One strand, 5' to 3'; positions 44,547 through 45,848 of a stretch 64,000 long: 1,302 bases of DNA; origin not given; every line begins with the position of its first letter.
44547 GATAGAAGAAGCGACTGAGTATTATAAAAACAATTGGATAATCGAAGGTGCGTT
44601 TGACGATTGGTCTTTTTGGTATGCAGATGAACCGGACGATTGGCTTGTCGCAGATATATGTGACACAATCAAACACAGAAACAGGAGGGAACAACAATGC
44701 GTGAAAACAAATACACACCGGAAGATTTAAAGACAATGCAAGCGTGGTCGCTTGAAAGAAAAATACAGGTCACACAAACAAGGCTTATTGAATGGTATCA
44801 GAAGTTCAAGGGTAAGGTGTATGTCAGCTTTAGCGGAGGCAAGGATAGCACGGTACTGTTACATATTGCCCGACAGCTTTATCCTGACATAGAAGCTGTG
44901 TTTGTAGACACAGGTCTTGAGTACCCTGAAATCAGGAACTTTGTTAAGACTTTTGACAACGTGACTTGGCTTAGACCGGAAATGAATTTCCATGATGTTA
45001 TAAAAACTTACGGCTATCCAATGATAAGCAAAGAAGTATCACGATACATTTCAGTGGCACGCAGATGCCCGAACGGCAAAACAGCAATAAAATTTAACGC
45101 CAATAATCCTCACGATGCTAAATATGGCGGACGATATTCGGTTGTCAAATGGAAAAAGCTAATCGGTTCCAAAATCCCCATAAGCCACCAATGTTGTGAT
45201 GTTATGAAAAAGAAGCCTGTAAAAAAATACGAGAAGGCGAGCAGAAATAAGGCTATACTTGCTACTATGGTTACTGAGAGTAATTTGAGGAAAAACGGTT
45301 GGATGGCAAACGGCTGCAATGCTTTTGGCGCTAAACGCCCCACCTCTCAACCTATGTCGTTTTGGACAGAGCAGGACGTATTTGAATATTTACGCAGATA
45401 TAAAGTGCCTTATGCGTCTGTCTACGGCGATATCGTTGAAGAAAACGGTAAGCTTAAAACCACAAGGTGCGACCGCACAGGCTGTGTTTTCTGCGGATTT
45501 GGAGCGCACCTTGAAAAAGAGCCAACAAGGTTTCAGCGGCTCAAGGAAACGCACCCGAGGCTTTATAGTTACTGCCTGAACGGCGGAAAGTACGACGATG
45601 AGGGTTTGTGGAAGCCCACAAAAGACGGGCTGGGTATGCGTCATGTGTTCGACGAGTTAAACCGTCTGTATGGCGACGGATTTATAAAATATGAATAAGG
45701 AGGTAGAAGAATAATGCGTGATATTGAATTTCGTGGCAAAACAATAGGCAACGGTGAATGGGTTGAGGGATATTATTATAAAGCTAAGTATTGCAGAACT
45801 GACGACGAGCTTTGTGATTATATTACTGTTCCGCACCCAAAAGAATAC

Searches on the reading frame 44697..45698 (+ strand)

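Call 11: search_protein_families(library=pfam, proteins=[window:44697-45698:+], max_evalue=0.01)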
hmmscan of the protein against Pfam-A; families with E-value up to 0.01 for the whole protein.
window:44697-45698:+ (333 aa): 2 families
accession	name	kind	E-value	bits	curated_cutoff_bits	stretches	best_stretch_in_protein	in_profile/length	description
PF01507.26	PAPS_reduct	-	7.6e-20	72.1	22.5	2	41-88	2-49/175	Phosphoadenosine phosphosulfate reductase domain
PF01171.26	ATP_bind_3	-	0.0073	16.5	27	0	41-72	2-37/182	PP-loop family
